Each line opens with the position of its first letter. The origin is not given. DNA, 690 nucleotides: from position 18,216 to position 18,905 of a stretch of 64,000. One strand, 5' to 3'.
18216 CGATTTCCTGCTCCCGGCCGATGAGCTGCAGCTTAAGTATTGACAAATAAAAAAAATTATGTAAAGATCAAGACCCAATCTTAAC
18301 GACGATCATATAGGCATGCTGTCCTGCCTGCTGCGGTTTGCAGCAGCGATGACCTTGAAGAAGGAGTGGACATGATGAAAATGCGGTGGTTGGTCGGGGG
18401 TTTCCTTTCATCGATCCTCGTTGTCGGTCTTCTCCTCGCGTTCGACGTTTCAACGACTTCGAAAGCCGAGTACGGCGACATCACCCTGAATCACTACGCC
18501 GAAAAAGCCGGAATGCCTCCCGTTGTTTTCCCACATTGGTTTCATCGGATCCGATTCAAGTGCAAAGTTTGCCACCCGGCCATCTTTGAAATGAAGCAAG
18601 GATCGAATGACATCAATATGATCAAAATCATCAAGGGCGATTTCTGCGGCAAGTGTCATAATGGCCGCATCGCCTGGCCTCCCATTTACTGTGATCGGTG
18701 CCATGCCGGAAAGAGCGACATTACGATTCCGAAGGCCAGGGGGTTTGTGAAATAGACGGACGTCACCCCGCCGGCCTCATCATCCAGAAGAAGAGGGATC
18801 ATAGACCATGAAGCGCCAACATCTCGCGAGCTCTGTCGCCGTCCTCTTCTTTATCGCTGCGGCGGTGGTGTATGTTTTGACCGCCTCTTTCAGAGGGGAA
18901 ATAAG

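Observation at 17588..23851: Candidate undescribed electron-transfer system: five c7-type triheme cytochromes, a cupredoxin and a beta-propeller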

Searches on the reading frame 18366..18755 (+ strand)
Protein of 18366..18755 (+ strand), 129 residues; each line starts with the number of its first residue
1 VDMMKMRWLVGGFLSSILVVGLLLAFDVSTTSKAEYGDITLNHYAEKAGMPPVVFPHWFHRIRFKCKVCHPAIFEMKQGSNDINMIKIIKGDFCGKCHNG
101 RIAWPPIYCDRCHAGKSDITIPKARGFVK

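Call 3: search_protein_families(library=pfam, proteins=[window:18366-18755:+], max_evalue=0.1)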
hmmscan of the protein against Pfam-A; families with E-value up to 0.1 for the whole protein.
window:18366-18755:+ (129 aa): 4 families
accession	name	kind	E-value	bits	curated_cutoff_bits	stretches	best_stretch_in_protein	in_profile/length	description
PF14522.11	Cytochrome_C7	-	6.9e-14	51.9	24.8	1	53-113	1-66/67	Cytochrome c7 and related cytochrome c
PF14537.11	Cytochrom_c3_2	-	0.00092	20.1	25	1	65-113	28-78/79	Cytochrome c3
PF02085.21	Cytochrom_CIII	-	0.0015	19.3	22.9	1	47-99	15-54/101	Class III cytochrome C family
PF24734.1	DUF7685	-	0.037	14.4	27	0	85-103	14-37/43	Domain of unknown function (DUF7685)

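Call 4: search_protein_families(library=ncbifam, proteins=[window:18366-18755:+], max_evalue=0.1)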
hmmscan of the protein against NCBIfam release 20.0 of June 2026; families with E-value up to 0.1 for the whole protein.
window:18366-18755:+ (129 aa): 6 families
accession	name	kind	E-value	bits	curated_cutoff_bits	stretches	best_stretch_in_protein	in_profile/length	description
TIGR04257.1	nanowire_3heme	domain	9.2e-19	67.4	40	1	48-114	8-75/75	c(7)-type cytochrome triheme domain-containing protein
NF045722.1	c3_cytochr_TmcA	equivalog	0.015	15.1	114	0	18-99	10-88/125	acidic tetraheme cytochrome c3 TmcA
NF045713.1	CxxCH_16_HmcA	equivalog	0.021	13.4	400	0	44-72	287-316/541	sulfate respiration complex hexadecaheme cytochrome HmcA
TIGR03508.1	decahem_SO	subfamily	0.078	12.4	192.2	1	40-100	170-221/258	DmsE family decaheme c-type cytochrome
NF041781.1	mnquin_red_QrcA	equivalog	0.082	12.5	180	0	52-113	107-173/174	menaquinone reductase multiheme cytochrome c subunit QrcA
NF038038.1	cytoc_DsrJ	equivalog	0.095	13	100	0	62-113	89-121/121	sulfate reduction electron transfer complex DsrMKJOP subunit DsrJ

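Call 63: search_solved_structures(query=window:18366-18755:+, max_evalue=1, show_alignments=2)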
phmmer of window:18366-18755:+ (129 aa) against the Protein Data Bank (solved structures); distinct sequences matched with E-value up to 1: 8.
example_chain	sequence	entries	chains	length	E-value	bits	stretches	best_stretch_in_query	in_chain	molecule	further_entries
3ov0_A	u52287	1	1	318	3.4e-39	137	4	48-116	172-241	Cytochrome c family protein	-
3oue_A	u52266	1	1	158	7.6e-23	84.1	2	48-117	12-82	Cytochrome c family protein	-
3ouq_A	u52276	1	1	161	5.5e-17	65.1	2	50-117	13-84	Cytochrome c family protein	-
1rwj_A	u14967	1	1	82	3.9e-12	49.3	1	48-115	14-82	Cytochrome c family protein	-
2da1_A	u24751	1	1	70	0.059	16.4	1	40-71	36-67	Alpha-fetoprotein enhancer binding protein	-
5k64_A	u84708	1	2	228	0.68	12.9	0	53-74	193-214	Ig gamma-1 chain C region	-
5o4e_B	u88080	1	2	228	0.73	12.8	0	53-74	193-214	Immunoglobulin gamma-1 heavy chain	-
5k65_A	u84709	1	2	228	0.82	12.7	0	53-74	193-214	Ig gamma-1 chain C region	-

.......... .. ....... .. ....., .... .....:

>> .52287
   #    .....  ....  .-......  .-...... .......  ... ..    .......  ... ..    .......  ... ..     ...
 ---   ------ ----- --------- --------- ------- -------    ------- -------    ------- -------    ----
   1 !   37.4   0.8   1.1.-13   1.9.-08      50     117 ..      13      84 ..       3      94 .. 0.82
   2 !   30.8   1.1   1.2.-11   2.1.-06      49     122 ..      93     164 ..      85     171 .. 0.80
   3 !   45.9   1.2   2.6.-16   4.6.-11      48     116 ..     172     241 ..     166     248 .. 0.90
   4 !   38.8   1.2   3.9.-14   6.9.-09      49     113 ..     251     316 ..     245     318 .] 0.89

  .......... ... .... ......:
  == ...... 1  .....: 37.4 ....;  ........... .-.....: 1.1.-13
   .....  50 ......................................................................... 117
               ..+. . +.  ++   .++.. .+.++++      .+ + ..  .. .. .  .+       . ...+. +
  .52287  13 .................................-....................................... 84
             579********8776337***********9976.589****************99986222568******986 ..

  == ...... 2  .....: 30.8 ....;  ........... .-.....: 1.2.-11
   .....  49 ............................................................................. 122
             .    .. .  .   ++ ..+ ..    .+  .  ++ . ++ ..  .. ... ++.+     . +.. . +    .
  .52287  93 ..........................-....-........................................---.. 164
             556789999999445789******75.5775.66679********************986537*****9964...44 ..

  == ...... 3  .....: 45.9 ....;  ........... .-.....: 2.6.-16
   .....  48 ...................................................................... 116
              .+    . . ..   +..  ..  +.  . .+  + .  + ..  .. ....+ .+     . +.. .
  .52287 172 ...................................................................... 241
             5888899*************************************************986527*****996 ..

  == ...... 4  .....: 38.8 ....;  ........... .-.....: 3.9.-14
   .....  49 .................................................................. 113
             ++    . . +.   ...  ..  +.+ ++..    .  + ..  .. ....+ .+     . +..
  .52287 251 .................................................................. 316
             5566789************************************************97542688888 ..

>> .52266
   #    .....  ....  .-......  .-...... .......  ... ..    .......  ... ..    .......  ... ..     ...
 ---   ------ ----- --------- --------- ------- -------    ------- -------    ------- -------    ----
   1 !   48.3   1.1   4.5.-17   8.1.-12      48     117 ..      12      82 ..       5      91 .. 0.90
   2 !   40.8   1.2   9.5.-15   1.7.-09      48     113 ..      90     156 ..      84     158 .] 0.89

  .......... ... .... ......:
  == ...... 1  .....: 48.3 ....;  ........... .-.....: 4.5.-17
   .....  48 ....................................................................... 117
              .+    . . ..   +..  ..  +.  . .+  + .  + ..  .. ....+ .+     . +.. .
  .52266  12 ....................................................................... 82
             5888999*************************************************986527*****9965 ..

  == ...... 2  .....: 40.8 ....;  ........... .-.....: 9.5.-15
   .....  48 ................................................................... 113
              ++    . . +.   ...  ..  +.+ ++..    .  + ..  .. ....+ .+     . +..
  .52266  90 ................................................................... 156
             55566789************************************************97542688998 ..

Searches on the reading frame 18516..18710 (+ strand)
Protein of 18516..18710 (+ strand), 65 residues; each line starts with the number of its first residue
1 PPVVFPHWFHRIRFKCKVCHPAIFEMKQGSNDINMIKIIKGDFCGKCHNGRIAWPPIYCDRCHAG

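Call 36: find_related_loci(query=A2, collection=genome_contigs, flank=10000)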
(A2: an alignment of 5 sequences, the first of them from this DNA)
Query A2 (65 aa) in genome_contigs; peptide patterns used: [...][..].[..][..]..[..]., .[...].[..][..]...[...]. (x = any residue, [..] = any of these).
261 stretches matched a pattern; 181 encode a relative of the query (tblastn E <= 1e-3); the best 80 are kept; 80 distinct loci.
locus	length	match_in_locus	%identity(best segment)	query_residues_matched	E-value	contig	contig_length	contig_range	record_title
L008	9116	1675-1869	97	1-65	9e-42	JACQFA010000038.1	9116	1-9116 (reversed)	MAG: Nitrospirae bacterium isolate NC_groundwater_1035_Pr1_S-0.65um_57_15 Montesol18_Sp65_coassembly_scaffold_519469, wh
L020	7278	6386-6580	97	1-65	4e-42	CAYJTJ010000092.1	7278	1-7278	MAG TPA_asm: uncultured Nitrospirota bacterium isolate ERP125453_co1_269 genome assembly, contig: NODE_12914_length_7278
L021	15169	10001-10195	95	1-65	2e-41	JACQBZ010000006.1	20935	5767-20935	MAG: Nitrospirae bacterium isolate NC_groundwater_955_Pr1_S-0.2um_56_113 Montesol18-Sp2_coassembly_scaffold_39132, whole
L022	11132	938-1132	98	1-65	5e-42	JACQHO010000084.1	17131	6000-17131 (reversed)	MAG: Nitrospirae bacterium isolate NC_groundwater_1101_Ag_S2p5_58_88 S_2p5_S6_coassembly_k141_1718465, whole genome shot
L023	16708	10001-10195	88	1-65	1e-40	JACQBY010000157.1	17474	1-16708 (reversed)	MAG: Nitrospirae bacterium isolate NC_groundwater_954_Pr1_S-0.2um_48_36 Montesol18-Sp2_coassembly_scaffold_914217, whole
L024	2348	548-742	89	1-65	2e-40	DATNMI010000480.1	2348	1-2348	MAG TPA_asm: Nitrospiria bacterium isolate SMAG_U11475 k141_37105, whole genome shotgun sequence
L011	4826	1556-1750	89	1-65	6e-40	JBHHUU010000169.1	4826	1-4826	MAG: Nitrospirota bacterium isolate S.5.sp1_bin.40 NODE_7444_length_4826_cov_6.046531, whole genome shotgun sequence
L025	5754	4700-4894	89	1-65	2e-39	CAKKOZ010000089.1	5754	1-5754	Nitrospiria bacterium isolate Hainich-H32-bin115-1 genome assembly, contig: H32-bin115_1_Hain_PNK108_H32_02um_11111_leng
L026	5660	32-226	91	1-65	9e-39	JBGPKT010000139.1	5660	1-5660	MAG: Nitrospiria bacterium isolate OBJ_0618_7090110_28 k141_4979072_length_5660_cov_12.0000, whole genome shotgun sequen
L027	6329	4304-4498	83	1-65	7e-37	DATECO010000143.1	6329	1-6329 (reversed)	MAG TPA_asm: Nitrospiria bacterium isolate SMAG_U8274 k141_360185, whole genome shotgun sequence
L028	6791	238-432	82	1-65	2e-36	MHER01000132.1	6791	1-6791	MAG: Nitrospirae bacterium RIFCSPLOW2_12_42_9 rifcsplowo2_12_sub10_scaffold_3422, whole genome shotgun sequence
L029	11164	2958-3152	82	1-65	3e-36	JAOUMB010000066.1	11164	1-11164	MAG: Nitrospirota bacterium isolate 8_1_July_SF_Bin21 8_1_July_SF_Bin21_scaffold_2400_c1, whole genome shotgun sequence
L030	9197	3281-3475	80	1-65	3e-36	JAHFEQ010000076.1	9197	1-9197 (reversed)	MAG: Nitrospirae bacterium isolate nzgw272 NODE_16933_length_9198_cov_5.511953, whole genome shotgun sequence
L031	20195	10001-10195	82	1-65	2e-36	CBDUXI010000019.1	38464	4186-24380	MAG TPA_asm: uncultured bacterium isolate SRR22302370_binner23_Refined_106 genome assembly, contig: ERZ25074855.576, who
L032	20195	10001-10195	82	1-65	2e-36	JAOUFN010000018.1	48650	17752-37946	MAG: Nitrospirota bacterium isolate 4_1_July_SF_Bin45 4_1_July_SF_Bin45_scaffold_199_c1, whole genome shotgun sequence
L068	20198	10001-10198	76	1-65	4e-31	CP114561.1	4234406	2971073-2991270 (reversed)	MAG: Candidatus Manganitrophus sp. isolate GAC4 chromosome, complete genome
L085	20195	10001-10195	66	2-65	4e-27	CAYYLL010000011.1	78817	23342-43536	MAG TPA_asm: uncultured Thioalkalispiraceae bacterium isolate SRP128015_co1_207 genome assembly, contig: NODE_148_length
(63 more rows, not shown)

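Call 42: search_protein_families(library=pfam, proteins=[L085:6024-6854:+, L085:6915-7979:+, L085:8026-9801:+, L085:9827-10309:+, L085:10323-10955:+, L085:10980-11915:+, L085:11986-12870:+, L085:12728-13417:+, L085:13468-13878:+, L085:13872-14948:+], max_evalue=0.01)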
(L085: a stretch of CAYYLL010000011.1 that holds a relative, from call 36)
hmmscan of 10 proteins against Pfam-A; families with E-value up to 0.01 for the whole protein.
L085:6024-6854:+ (276 aa): 3 families
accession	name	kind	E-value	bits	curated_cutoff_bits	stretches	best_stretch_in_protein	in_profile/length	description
PF09699.15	Paired_CXXCH_1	-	1.2e-13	50.9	20.6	1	244-274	8-36/41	Doubled CXXCH motif (Paired_CXXCH_1)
PF14522.11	Cytochrome_C7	-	2.9e-05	24.2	24.8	0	242-274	13-48/67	Cytochrome c7 and related cytochrome c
PF14537.11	Cytochrom_c3_2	-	6.2e-05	23.8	25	0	238-274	53-78/79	Cytochrome c3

L085:6915-7979:+ (354 aa): 5 families
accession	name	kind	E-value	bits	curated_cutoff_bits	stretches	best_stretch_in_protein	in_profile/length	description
PF13145.12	Rotamase_2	-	1.3e-16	62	27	1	173-307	1-121/121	PPIC-type PPIASE domain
PF00639.27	Rotamase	-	1.6e-16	61.5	21.7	1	200-293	2-97/97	PPIC-type PPIASE domain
PF13616.12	Rotamase_3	-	1.6e-15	58.1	22.5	1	177-292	2-113/116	PPIC-type PPIASE domain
PF13624.11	SurA_N_3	-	2.1e-06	28.1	27.2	1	26-130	16-121/162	SurA-like N-terminal domain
PF13623.11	SurA_N_2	-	0.00033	21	28.5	1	43-128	31-121/145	SurA-like N-terminal domain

L085:8026-9801:+ (591 aa): 0 families

L085:9827-10309:+ (160 aa): 3 families
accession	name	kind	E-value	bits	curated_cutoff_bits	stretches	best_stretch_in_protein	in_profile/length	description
PF14522.11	Cytochrome_C7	-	1.2e-14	54.2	24.8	1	60-122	1-67/67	Cytochrome c7 and related cytochrome c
PF22113.1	Mtrc-MtrF_II-IV_dom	-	3.5e-05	23.8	30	1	95-151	2-67/176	Outer membrane cytochrome MtrC/MtrF-like, domains II/IV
PF02085.21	Cytochrom_CIII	-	0.00017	22.3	22.9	0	55-79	16-39/101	Class III cytochrome C family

L085:10323-10955:+ (210 aa): 4 families
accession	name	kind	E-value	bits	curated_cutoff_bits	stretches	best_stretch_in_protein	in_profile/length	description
PF14522.11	Cytochrome_C7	-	4.9e-11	42.7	24.8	1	129-191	1-67/67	Cytochrome c7 and related cytochrome c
PF02085.21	Cytochrom_CIII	-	1.6e-05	25.6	22.9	0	124-201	16-93/101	Class III cytochrome C family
PF14537.11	Cytochrom_c3_2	-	9.7e-05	23.2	25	0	167-205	6-48/79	Cytochrome c3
PF13435.11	Cytochrome_C554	-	0.00023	22.5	20.8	1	131-175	40-84/84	Cytochrome c554 and c-prime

L085:10980-11915:+ (311 aa): 2 families
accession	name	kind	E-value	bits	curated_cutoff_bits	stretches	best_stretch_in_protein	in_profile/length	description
PF10938.13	YfdX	-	0.0035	17.8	26.6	0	95-208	6-104/149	YfdX protein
PF14559.12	TPR_19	-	0.0052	17.5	25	0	278-298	33-53/68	Tetratricopeptide repeat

L085:11986-12870:+ (294 aa): 0 families

L085:12728-13417:+ (229 aa): 3 families
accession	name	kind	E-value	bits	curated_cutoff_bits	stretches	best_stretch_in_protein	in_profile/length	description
PF14522.11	Cytochrome_C7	-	7.3e-12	45.4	24.8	1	162-222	1-67/67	Cytochrome c7 and related cytochrome c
PF02085.21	Cytochrom_CIII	-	0.0005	20.8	22.9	0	153-186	12-40/101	Class III cytochrome C family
PF09699.15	Paired_CXXCH_1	-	0.004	17.3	20.6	0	174-209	8-38/41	Doubled CXXCH motif (Paired_CXXCH_1)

L085:13468-13878:+ (136 aa): 2 families
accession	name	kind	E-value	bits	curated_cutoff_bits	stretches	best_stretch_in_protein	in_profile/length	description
PF14522.11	Cytochrome_C7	-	4.8e-14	52.4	24.8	1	53-115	1-67/67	Cytochrome c7 and related cytochrome c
PF02085.21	Cytochrom_CIII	-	2.2e-05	25.2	22.9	0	45-72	13-39/101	Class III cytochrome C family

L085:13872-14948:+ (358 aa): 9 families
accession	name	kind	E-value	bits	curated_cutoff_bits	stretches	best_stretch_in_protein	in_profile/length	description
PF01436.27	NHL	-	1.5e-24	85.2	20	3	277-301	1-24/28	NHL repeat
PF17170.10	DUF5128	-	9.8e-23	81.3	22.9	3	288-349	53-115/321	6-bladed beta-propeller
PF08450.18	SGL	-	1.7e-09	38.1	26.3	1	241-309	145-215/246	SMP-30/Gluconolactonase/LRE-like region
PF01731.26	Arylesterase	-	1.1e-06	29.2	21.3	0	183-212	53-82/86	Arylesterase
PF06739.17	SBBP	-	2.2e-06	27.9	20.5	1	275-294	10-29/38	Beta-propeller repeat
PF25021.1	TEN_NHL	-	1e-05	25.2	27.1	0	276-296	140-160/357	Teneurin NHL domain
PF06977.17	SdiA-regulated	-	3.5e-05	23.6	21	0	259-295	201-240/249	SdiA-regulated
PF22701.2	Mala_s_1-like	-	0.0017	18.6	27.5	0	146-224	92-169/195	Mal s 1 allergenic protein-like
PF16288.11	DUF4934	-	0.0083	16.6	27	0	251-310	41-100/102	Domain of unknown function (DUF4934)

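Call 52: search_protein_families(library=pfam, proteins=[L068:176-2803:-, L068:2896-3957:-, L068:3987-5825:-, L068:5910-6356:-, L068:6497-7597:-, L068:7677-8564:-, L068:8781-9617:-, L068:10360-11001:+, L068:11080-11919:+, L068:11930-13054:+], max_evalue=0.01)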
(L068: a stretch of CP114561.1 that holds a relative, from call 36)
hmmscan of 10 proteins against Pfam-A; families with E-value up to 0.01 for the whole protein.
L068:176-2803:- (876 aa): 7 families
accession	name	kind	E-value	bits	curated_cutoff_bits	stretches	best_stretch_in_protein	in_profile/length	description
PF09699.15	Paired_CXXCH_1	-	6.8e-19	67.7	20.6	2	374-419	3-39/41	Doubled CXXCH motif (Paired_CXXCH_1)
PF14522.11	Cytochrome_C7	-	7.8e-10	38.9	24.8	0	300-417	34-67/67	Cytochrome c7 and related cytochrome c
PF22113.1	Mtrc-MtrF_II-IV_dom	-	1.4e-09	38.2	30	1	272-421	27-168/176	Outer membrane cytochrome MtrC/MtrF-like, domains II/IV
PF14537.11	Cytochrom_c3_2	-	5.8e-08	33.5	25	0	271-284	55-68/79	Cytochrome c3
PF02335.20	Cytochrom_C552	-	2.6e-05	23.8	24.1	0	376-426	243-291/438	Cytochrome c552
PF22678.1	Cytochrom_c_NrfB-like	-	8.2e-05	23.4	27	0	380-420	1-44/89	Cytochrome c-type protein NrfB-like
PF13442.11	Cytochrome_CBB3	-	0.0011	19.7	27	0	269-290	8-28/68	Cytochrome C oxidase, cbb3-type, subunit III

L068:2896-3957:- (354 aa): 9 families
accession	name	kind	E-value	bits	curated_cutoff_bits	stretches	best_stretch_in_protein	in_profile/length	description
PF01436.27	NHL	-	5.3e-35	118.1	20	3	316-343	1-28/28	NHL repeat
PF17170.10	DUF5128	-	3.5e-24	86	22.9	3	143-207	54-123/321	6-bladed beta-propeller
PF08450.18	SGL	-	2.9e-14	53.7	26.3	2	178-256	137-217/246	SMP-30/Gluconolactonase/LRE-like region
PF25021.1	TEN_NHL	-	9e-12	45.1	27.1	0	134-202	33-99/357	Teneurin NHL domain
PF06739.17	SBBP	-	5.4e-11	42.7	20.5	0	83-101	11-29/38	Beta-propeller repeat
PF01731.26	Arylesterase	-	4.6e-07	30.4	21.3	0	316-343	53-81/86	Arylesterase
PF06977.17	SdiA-regulated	-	0.00031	20.4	21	0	231-286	181-239/249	SdiA-regulated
PF20067.5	SSL_N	-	0.00073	19.8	18.9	0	227-240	25-38/46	Strictosidine synthase-like, N-terminal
PF13449.12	Phytase-like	-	0.0059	17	27.6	0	175-211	4-44/284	Esterase-like activity of phytase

L068:3987-5825:- (613 aa): 0 families

L068:5910-6356:- (149 aa): 3 families
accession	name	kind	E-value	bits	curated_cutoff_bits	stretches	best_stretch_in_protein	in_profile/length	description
PF13624.11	SurA_N_3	-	2.4e-13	50.7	27.2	1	6-120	38-161/162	SurA-like N-terminal domain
PF09312.16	SurA_N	-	9.8e-13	48.8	30.8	1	9-119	5-116/118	SurA N-terminal domain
PF13623.11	SurA_N_2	-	5.6e-09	36.5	28.5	1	5-100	39-143/145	SurA-like N-terminal domain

L068:6497-7597:- (367 aa): 6 families
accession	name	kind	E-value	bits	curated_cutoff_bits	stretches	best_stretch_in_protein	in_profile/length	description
PF09699.15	Paired_CXXCH_1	-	6.5e-07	29.4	20.6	0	309-322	8-21/41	Doubled CXXCH motif (Paired_CXXCH_1)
PF00034.26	Cytochrom_C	-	0.00031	22.4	21.3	0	309-345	11-47/90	Cytochrome c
PF13442.11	Cytochrome_CBB3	-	0.0006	20.5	27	0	83-102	10-29/68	Cytochrome C oxidase, cbb3-type, subunit III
PF14537.11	Cytochrom_c3_2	-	0.001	19.9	25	0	301-321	51-71/79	Cytochrome c3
PF14522.11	Cytochrome_C7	-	0.0012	19.1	24.8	0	119-158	43-55/67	Cytochrome c7 and related cytochrome c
PF03150.19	CCP_MauG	-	0.0093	17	25.6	0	308-325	22-39/149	Di-haem cytochrome c peroxidase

L068:7677-8564:- (296 aa): 10 families
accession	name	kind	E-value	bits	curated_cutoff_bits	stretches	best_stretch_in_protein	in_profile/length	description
PF01436.27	NHL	-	1e-32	110.9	20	3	252-279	1-28/28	NHL repeat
PF17170.10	DUF5128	-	1.9e-16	60.6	22.9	3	33-102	52-125/321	6-bladed beta-propeller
PF08450.18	SGL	-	1.6e-11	44.7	26.3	1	111-193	133-218/246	SMP-30/Gluconolactonase/LRE-like region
PF25021.1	TEN_NHL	-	2.8e-11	43.4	27.1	0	67-90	140-164/357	Teneurin NHL domain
PF01731.26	Arylesterase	-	8.6e-09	35.9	21.3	0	109-140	51-82/86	Arylesterase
PF06739.17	SBBP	-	4.9e-08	33.2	20.5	0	65-85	9-29/38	Beta-propeller repeat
PF03022.22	MRJP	-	1.2e-05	25.2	19.8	0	125-146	79-100/288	Major royal jelly protein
PF14433.11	SUKH-3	-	0.00016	22.3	23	0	181-224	41-86/146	SUKH-3 immunity protein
PF02393.21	US22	-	0.00045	20.7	35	0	56-93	63-102/124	US22 like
PF16288.11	DUF4934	-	0.0069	16.9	27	0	89-146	41-101/102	Domain of unknown function (DUF4934)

L068:8781-9617:- (279 aa): 5 families
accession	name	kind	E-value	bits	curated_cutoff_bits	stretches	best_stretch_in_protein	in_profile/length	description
PF09699.15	Paired_CXXCH_1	-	5.7e-14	52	20.6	1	241-279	8-38/41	Doubled CXXCH motif (Paired_CXXCH_1)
PF22113.1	Mtrc-MtrF_II-IV_dom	-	4.5e-08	33.3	30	1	64-173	73-166/176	Outer membrane cytochrome MtrC/MtrF-like, domains II/IV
PF14522.11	Cytochrome_C7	-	4.6e-07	30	24.8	1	73-171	14-67/67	Cytochrome c7 and related cytochrome c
PF14537.11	Cytochrom_c3_2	-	0.0001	23.2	25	0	239-277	57-78/79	Cytochrome c3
PF02335.20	Cytochrom_C552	-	0.0013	18.2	24.1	0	70-170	85-175/438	Cytochrome c552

L068:10360-11001:+ (214 aa): 1 family
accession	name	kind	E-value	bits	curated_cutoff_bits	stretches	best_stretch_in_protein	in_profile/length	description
PF14522.11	Cytochrome_C7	-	2.1e-10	40.7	24.8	1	151-209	2-66/67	Cytochrome c7 and related cytochrome c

L068:11080-11919:+ (280 aa): 1 family
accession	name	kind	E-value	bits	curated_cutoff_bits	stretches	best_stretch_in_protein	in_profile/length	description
PF05593.20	RHS_repeat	-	0.00063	20.5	22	0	210-227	18-35/38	RHS Repeat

L068:11930-13054:+ (375 aa): 1 family
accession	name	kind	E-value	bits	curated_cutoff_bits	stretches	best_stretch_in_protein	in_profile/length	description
PF07494.17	Reg_prop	-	1.6e-26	89.4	20.4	3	191-214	1-24/24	Two component regulator propeller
